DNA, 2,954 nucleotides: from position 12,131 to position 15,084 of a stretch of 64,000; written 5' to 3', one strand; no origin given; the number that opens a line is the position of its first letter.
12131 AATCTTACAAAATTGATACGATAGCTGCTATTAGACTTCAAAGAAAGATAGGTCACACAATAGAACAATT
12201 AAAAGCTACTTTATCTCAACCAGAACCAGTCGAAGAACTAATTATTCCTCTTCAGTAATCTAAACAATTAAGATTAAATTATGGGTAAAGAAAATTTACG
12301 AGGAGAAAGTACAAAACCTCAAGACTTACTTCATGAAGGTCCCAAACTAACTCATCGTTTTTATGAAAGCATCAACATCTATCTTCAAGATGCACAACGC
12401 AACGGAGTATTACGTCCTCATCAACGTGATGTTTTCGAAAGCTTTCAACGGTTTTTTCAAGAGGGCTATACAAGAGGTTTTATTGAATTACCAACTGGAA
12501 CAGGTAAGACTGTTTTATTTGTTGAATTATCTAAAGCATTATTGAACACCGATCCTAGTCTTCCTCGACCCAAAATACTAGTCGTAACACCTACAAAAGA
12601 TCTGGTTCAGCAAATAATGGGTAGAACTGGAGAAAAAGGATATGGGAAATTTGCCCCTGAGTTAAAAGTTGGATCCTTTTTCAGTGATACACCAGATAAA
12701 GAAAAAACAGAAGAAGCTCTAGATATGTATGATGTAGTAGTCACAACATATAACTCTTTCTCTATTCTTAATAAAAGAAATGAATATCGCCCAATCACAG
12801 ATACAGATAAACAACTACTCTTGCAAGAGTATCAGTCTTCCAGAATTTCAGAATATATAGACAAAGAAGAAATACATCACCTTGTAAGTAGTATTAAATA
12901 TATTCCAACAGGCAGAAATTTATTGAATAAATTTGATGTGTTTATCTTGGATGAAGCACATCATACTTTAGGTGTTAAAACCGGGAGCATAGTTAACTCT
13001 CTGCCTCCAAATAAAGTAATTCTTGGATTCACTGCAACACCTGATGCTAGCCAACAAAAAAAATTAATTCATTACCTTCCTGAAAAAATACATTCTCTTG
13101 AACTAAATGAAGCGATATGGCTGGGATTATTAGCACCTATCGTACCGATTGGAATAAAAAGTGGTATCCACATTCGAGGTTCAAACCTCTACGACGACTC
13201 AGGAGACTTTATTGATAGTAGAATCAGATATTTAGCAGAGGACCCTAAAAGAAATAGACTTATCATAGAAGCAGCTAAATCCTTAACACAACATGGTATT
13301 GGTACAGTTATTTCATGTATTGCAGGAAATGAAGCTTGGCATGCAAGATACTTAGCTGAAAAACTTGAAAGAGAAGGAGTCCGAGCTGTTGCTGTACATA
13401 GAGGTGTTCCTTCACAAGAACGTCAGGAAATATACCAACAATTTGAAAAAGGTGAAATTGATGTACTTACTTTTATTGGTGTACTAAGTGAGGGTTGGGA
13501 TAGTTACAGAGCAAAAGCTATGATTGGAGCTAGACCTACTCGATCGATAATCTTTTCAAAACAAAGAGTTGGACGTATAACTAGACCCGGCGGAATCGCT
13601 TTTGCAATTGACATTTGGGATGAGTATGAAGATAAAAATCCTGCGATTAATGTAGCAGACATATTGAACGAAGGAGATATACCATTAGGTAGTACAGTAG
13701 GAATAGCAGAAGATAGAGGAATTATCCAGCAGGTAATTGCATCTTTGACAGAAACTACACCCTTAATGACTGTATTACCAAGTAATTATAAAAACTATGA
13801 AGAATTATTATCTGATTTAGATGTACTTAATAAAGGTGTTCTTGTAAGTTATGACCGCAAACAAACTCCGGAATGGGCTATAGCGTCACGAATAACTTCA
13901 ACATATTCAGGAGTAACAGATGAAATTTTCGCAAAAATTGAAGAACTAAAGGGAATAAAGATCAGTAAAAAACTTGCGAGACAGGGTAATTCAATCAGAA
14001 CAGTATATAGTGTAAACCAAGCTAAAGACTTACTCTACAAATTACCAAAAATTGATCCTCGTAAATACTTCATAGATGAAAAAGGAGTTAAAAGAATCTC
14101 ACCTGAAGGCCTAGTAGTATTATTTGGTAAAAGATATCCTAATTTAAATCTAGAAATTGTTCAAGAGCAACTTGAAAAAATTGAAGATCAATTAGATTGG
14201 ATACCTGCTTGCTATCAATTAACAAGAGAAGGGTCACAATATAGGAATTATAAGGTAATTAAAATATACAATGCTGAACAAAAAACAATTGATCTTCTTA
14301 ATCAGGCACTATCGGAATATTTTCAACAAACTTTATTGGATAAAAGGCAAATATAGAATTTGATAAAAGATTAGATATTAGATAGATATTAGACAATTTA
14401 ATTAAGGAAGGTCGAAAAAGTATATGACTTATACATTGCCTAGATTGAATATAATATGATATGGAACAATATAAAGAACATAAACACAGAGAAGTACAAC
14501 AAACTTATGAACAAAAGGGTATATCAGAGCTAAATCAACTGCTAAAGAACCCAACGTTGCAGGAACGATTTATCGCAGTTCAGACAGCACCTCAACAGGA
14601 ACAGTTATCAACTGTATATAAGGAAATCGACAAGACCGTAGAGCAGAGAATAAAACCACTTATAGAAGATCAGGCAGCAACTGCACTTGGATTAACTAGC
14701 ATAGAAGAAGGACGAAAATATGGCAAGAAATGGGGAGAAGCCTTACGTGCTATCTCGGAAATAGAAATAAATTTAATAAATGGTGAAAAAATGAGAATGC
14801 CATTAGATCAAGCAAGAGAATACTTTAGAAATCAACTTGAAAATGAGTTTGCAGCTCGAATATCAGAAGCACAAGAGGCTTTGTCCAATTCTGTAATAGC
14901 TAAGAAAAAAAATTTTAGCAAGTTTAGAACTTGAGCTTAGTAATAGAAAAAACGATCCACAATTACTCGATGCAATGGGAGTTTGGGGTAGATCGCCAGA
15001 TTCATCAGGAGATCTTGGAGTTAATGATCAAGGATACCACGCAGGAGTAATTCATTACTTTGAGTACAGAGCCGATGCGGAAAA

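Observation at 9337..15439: Compact 5-gene cassette of hypothetical proteins built around an SF2 DEAH helicase: a candidate undescribed (defence-like?) system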

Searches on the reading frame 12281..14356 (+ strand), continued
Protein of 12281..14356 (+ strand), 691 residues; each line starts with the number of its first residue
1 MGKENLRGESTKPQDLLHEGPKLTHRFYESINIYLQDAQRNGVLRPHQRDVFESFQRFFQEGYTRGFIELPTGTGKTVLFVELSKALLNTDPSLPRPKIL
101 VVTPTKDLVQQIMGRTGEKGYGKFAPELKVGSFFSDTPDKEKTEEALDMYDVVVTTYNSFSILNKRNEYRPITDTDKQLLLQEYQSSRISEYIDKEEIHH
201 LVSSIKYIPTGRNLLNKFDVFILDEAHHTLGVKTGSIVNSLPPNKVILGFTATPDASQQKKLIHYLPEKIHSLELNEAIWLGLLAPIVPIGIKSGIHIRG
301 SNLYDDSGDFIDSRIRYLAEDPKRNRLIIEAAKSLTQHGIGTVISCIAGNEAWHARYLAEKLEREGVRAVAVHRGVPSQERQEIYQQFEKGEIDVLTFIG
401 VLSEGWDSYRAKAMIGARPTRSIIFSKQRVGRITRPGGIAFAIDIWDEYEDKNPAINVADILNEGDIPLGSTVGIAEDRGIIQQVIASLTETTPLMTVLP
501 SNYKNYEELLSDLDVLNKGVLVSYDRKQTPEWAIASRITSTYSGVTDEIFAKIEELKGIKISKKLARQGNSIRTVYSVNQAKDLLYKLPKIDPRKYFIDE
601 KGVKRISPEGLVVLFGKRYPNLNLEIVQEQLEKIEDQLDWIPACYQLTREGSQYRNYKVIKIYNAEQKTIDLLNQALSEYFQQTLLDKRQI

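Call 80: search_protein_families(library=pfam, alignment_id=A5, max_evalue=0.01)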
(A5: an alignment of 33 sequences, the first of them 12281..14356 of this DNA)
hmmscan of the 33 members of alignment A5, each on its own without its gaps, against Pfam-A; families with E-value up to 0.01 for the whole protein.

A. member 1, window:12281-14356:+ (691 aa): 6 families
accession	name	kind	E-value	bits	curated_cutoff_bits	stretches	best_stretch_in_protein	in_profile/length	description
PF04851.21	ResIII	-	1.5e-24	87.2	22.5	1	43-255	3-163/164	Type III restriction enzyme, res subunit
PF00270.35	DEAD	-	2.8e-17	63.4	26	2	47-166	3-112/167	DEAD/DEAH box helicase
PF00271.37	Helicase_C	-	1.1e-11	45.4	23.5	1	357-437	30-110/110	Helicase conserved C-terminal domain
PF18766.7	SWI2_SNF2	-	3.5e-11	43.6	26.7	1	63-287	18-188/221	SWI2/SNF2 ATPase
PF13086.12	AAA_11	-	0.0012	19.1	27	0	66-118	20-74/257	AAA domain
PF00176.29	SNF2-rel_dom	-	0.004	16.7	24.9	1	72-187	26-115/290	SNF2-related domain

B. families by the number of members that match (of 33 scanned): 14 families
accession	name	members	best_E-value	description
PF04851.21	ResIII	33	4e-29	Type III restriction enzyme, res subunit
PF00270.35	DEAD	33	1.8e-17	DEAD/DEAH box helicase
PF00271.37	Helicase_C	33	1.6e-14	Helicase conserved C-terminal domain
PF18766.7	SWI2_SNF2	33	2.9e-14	SWI2/SNF2 ATPase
PF00176.29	SNF2-rel_dom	25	1e-07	SNF2-related domain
PF13086.12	AAA_11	23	7.5e-05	AAA domain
PF13401.12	AAA_22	9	9.6e-05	AAA domain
PF09848.15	SLFN-g3_helicase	6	0.003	Schlafen group 3, DNA/RNA helicase domain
PF05872.18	HerA_C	2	0.0016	Helicase HerA-like C-terminal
PF00580.27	UvrD-helicase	1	0.00023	UvrD/REP helicase N-terminal domain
PF13245.12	AAA_19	1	0.0005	AAA domain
PF25716.1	BPP1_LPA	1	0.0038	Late promoter-activating protein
PF12775.13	AAA_7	1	0.0078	P-loop containing dynein motor region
PF02602.20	HEM4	1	0.0082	Uroporphyrinogen-III synthase HemD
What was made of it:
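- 13631..14353 (+): Helicase C-terminal domain (residues 451-691), uncharacterised but conserved across the CPR family. No Pfam match in any member (call 80).
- On Type IV restriction enzyme, SauUSI family: There is no PLD or DUF3427 in any of 33 family members (call 80).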

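Call 86: search_dna_similar(query=window:12281-14356:+, collection=phages, mode=protein, max_evalue=1e-10, max_rows=12)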
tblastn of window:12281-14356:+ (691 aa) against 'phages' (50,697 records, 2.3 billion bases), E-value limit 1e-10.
Records with a match: 79; places in all: 79; records where one place covers at least 80% of the query: 0.
Best place of each record, by identity: <60% 79.
By first word of the organism name: Streptococcus 36; Gordonia 8; Paenibacillus 7; Vibrio 5; Bacteriophage 4; Rhizobium 3; Tunturiibacter 2; Nocardia 2; Bdellovibrio 2; Bacillus 2; and 6 more.
By host as written in the record: - 7; Gordonia terrae 3612 7; Paenibacillus larvae NRRL 2605 5; Vibrio parahaemolyticus O22C 5; Paenibacillus larvae 2; Rhizobium gallicum SO14B-4(6) 2; Bdellovibrio bacteriovorus 2; Enterococcus faecalis 2; and 46 more.
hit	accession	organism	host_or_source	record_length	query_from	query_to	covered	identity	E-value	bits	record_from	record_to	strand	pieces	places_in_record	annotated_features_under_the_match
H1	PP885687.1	Tunturiibacter phage Tunturi_4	Tunturiibacter empetritectus M8UP27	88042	8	435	62%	24.7%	2e-14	84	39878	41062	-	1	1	DNA helicase | hypothetical protein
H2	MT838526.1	Bacteriophage sp.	human fecal samples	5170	40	435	57%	26.1%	7e-12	75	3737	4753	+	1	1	record has no annotation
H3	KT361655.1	Paenibacillus phage Hayley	Paenibacillus larvae NRRL 2605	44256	44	437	57%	26.3%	1e-16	91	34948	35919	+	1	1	DEAD/DEAH box helicase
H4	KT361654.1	Paenibacillus phage Vegas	Paenibacillus larvae NRRL 2605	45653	44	437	57%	26.3%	1e-16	91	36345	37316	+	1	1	DEAD/DEAH box helicase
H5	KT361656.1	Paenibacillus phage Vadim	Paenibacillus larvae NRRL 2605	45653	44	437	57%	26.3%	1e-16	91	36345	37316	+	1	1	DEAD/DEAH box helicase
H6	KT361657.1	Paenibacillus phage Diane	Paenibacillus larvae NRRL 2605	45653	44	437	57%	26.3%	1e-16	91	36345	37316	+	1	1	DEAD/DEAH box helicase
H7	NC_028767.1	Paenibacillus phage Vegas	Paenibacillus larvae NRRL 2605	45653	44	437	57%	26.3%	1e-16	91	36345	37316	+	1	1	DNA helicase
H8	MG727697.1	Paenibacillus phage Dragolir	Paenibacillus larvae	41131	44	437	57%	26.3%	1e-15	88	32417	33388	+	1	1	DEAD/DEAH box DNA helicase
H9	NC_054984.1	Paenibacillus phage Dragolir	Paenibacillus larvae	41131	44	437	57%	26.3%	1e-15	88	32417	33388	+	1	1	DNA helicase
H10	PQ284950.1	Vibrio phage vB_VpS_LMAVpVPP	Vibrio parahaemolyticus O22C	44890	43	443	58%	25.4%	2e-12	77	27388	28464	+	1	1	DNA helicase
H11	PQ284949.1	Vibrio phage vB_VpS_LMAVpS1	Vibrio parahaemolyticus O22C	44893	43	443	58%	25.4%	2e-12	77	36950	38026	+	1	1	DNA helicase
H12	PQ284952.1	Vibrio phage vB_VpS_LMAVpH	Vibrio parahaemolyticus O22C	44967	43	443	58%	25.4%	2e-12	77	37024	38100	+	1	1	DNA helicase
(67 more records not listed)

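Call 87: search_dna_similar(query=window:12281-14356:+, collection=plasmids, mode=protein, max_evalue=1e-10, max_rows=12)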
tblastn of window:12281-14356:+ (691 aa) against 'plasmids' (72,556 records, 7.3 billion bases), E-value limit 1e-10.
Records with a match: 29; places in all: 29; records where one place covers at least 80% of the query: 0.
Best place of each record, by identity: <60% 29.
By first word of the organism name: Picosynechococcus 4; Nostoc 3; Arcobacter 3; Pseudoalteromonas 2; Trichormus 2; Pseudomonas 1; Waddlia 1; Paenibacillus 1; Geminocystis 1; Alicyclobacillus 1; and 10 more.
By predicted mobility (MOB-suite, as given by PLSDB): non-mobilizable 22; conjugative 5; mobilizable 2.
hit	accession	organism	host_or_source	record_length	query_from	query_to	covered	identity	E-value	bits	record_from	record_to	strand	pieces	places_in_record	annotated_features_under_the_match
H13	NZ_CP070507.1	Pseudomonas hygromyciniae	Whole organism,Hygromycin B antibiotic ...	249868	27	435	59%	24.9%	1e-12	79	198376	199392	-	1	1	DEAD/DEAH box helicase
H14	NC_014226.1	Waddlia chondrophila WSU 86-1044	-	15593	44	435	57%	25.5%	7e-19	100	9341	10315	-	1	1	DEAD/DEAH box helicase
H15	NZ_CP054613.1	Paenibacillus cellulosilyticus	cell culture,soil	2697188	44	437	57%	24.8%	2e-14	86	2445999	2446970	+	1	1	none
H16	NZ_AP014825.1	Geminocystis sp. NIES-3709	-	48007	47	442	57%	24.5%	1e-13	83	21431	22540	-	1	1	DEAD/DEAH box helicase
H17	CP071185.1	Alicyclobacillus curvatus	water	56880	43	437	57%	24.1%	3e-19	100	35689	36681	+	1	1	DEAD/DEAH box helicase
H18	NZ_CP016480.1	Picosynechococcus sp. PCC 7117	cell culture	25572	44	436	57%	23.2%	7e-13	80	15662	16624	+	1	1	DEAD/DEAH box helicase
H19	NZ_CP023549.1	Rhodobacter sp. CZR27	cell culture,paddy soil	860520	62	435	54%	23.7%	1e-13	83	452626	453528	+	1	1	DUF3427 domain-containing protein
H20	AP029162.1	Pigmentibacter ruber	Homo sapiens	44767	191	435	35%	30.2%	5e-14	84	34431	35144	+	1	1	DEAD/DEAH box helicase family protein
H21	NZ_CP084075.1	Fusobacterium vincentii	-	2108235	218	459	35%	30.2%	2e-12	79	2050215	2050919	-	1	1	none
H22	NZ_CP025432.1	Paracoccus zhejiangensis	single cell,sludge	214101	187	438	36%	27.7%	3e-14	85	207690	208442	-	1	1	DUF3427 domain-containing protein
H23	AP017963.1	[Synechococcus] sp. NIES-970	-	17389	217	480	38%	25.9%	5e-11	74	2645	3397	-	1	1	hypothetical protein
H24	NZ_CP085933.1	Segatella copri DSM 18205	-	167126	201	435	34%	29.0%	6e-11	74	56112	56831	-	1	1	DEAD/DEAH box helicase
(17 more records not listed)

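Call 90: search_protein_families(library=padloc, alignment_id=A10, max_evalue=1e-8)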
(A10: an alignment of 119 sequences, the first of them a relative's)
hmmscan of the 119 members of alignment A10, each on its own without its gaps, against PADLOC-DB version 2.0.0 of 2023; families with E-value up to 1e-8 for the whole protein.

A. member 1, L007:25-1971:+ (649 aa): 31 families (the best 25 are shown)
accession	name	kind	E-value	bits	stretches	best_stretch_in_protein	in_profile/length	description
PDLC03633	MTase_III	-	5e-53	178.7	2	31-264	46-277/616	Type III methyltransferase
PDLC03354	MTase_II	-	1.3e-49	167.4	2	60-242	59-238/425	Type II methyltransferase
PDLC03300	MTase_II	-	7.3e-47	157.9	2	56-212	6-163/302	Type II methyltransferase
PDLC03636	MTase_III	-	1.5e-42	144.2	2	132-237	94-199/575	Type III methyltransferase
PDLC03644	MTase_III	-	1.7e-37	127.4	2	57-246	34-222/542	Type III methyltransferase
PDLC03339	MTase_II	-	7.9e-37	124.9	2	64-212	6-137/399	Type II methyltransferase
PDLC03635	MTase_III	-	2.5e-31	107.1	2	31-265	185-402/708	Type III methyltransferase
PDLC03371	MTase_II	-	8.2e-31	105.5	1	60-378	9-256/260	Type II methyltransferase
PDLC03634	MTase_III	-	2.9e-30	103.7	1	42-241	74-281/621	Type III methyltransferase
PDLC03299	MTase_II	-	7.1e-29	99.2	1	270-377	156-260/296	Type II methyltransferase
PDLC03638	MTase_III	-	2.5e-25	86.9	1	57-373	376-676/816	Type III methyltransferase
PDLC03641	MTase_III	-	5.5e-24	82.7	1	53-238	96-290/657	Type III methyltransferase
PDLC03640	MTase_III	-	1.7e-21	74.2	1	61-212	43-199/654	Type III methyltransferase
PDLC03320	MTase_II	-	6e-21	72.9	1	294-377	196-277/289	Type II methyltransferase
PDLC03632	MTase_III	-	1.5e-20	70.9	1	58-213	159-319/983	Type III methyltransferase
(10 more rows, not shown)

B. families by the number of members that match (of 119 scanned): 40 families (the first 25 are shown)
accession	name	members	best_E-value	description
PDLC03633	MTase_III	1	5e-53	Type III methyltransferase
PDLC03354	MTase_II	1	1.3e-49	Type II methyltransferase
PDLC03300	MTase_II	1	7.3e-47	Type II methyltransferase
PDLC03636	MTase_III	1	1.5e-42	Type III methyltransferase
PDLC03838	DolB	1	4.8e-39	-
PDLC03644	MTase_III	1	1.7e-37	Type III methyltransferase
PDLC03339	MTase_II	1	7.9e-37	Type II methyltransferase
PDLC04606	PDC-M37B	1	1.2e-33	-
PDLC03635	MTase_III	1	2.5e-31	Type III methyltransferase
PDLC03371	MTase_II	1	8.2e-31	Type II methyltransferase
PDLC03634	MTase_III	1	2.9e-30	Type III methyltransferase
PDLC03299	MTase_II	1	7.1e-29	Type II methyltransferase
PDLC03638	MTase_III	1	2.5e-25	Type III methyltransferase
PDLC04605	PDC-M37B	1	1.1e-24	-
PDLC03812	RTasRmuC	1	2e-24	DRT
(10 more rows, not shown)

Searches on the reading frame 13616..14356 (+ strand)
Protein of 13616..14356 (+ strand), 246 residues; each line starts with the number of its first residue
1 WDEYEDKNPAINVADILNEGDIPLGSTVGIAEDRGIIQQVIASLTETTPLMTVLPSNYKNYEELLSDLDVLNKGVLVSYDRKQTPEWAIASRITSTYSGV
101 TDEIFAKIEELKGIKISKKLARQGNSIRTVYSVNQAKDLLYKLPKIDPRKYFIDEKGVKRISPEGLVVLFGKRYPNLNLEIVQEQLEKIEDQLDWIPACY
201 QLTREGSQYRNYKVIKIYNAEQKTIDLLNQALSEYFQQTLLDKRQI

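Call 93: search_solved_structures(query=A11, max_evalue=10)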
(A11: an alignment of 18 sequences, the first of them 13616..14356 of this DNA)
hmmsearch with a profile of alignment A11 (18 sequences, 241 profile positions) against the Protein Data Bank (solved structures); distinct sequences matched with E-value up to 10: 4.
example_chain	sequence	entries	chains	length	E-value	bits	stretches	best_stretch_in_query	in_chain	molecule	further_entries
9x6q_A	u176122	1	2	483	0.26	13.7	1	168-233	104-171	Nucleoprotein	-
1wpn_A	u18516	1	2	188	0.45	12.9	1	17-119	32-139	Manganese-dependent inorganic pyrophosphatase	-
8yf3_A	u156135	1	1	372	0.61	12.4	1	19-86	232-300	Cytosine-specific methyltransferase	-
8dit_B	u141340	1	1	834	1.4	11.3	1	117-202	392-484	Vacuolar protein sorting-associated protein 16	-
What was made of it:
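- Tried and rejected: No Pfam or PDB sequence relative was found (calls 80, 93).
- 13631..14353 (+): The profile finds no PDB sequence relative (best E 0.26; call 93).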

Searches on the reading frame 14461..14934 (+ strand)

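Call 3: search_protein_families(library=pfam, proteins=[window:14461-14934:+], max_evalue=1)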
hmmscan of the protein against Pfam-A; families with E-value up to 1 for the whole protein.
window:14461-14934:+ (157 aa): 0 families

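Call 4: search_protein_families(library=padloc, proteins=[window:14461-14934:+], max_evalue=1)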
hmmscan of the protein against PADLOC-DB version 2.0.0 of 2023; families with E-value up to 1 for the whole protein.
window:14461-14934:+ (157 aa): 1 family
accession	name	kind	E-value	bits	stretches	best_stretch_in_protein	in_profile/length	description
PDLC02086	Cas4b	-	0.034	12.2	1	16-71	92-147/161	-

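Call 5: search_protein_families(library=ncbifam, proteins=[window:14461-14934:+], max_evalue=1)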
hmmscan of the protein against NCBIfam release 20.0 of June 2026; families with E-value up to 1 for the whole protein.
window:14461-14934:+ (157 aa): 6 families
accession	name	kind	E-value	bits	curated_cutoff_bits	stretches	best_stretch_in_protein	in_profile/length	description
NF033406.1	blaMCA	exception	0.011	14.7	750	1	48-98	28-78/390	MCA family class C beta-lactamase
NF012173.1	CMY2-MIR-ACT-EC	exception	0.042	12.7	680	1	53-94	25-66/380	CMY2/MIR/ACT/EC family class C beta-lactamase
NF041662.1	ampC_Kaer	exception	0.06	12.1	825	1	55-94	27-66/381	AmpC-Kaer family extended-spectrum class C beta-lactamase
NF000191.1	CMY2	exception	0.11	11.3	800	1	54-94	26-66/381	CMY-2 family class C beta-lactamase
NF038366.1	blaSFDC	exception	0.13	11.3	840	1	43-94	21-66/382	SFDC family class C beta-lactamase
NF000185.2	BlaEC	exception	0.15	10.9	850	1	54-94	22-62/377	BlaEC family class C beta-lactamase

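Call 6: search_protein_families(library=phrogs, proteins=[window:14461-14934:+], max_evalue=1)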
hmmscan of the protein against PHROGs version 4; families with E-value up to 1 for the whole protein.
window:14461-14934:+ (157 aa): 7 families
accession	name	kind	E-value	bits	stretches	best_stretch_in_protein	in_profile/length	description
phrog_30206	-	tail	0.0052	16.7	1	6-152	253-390/628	tail length tape measure protein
phrog_494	-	unknown function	0.029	15.5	1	119-142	29-52/59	-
phrog_11858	-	unknown function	0.049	15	0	90-143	4-53/107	-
phrog_8089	-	head and packaging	0.064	13.6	1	3-87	126-209/268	head morphogenesis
phrog_11601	-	unknown function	0.073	13.8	1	18-69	48-99/166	-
phrog_23386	-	unknown function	0.1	14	0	96-128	25-56/82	-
phrog_13338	-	unknown function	0.23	10.6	1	36-142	406-503/903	-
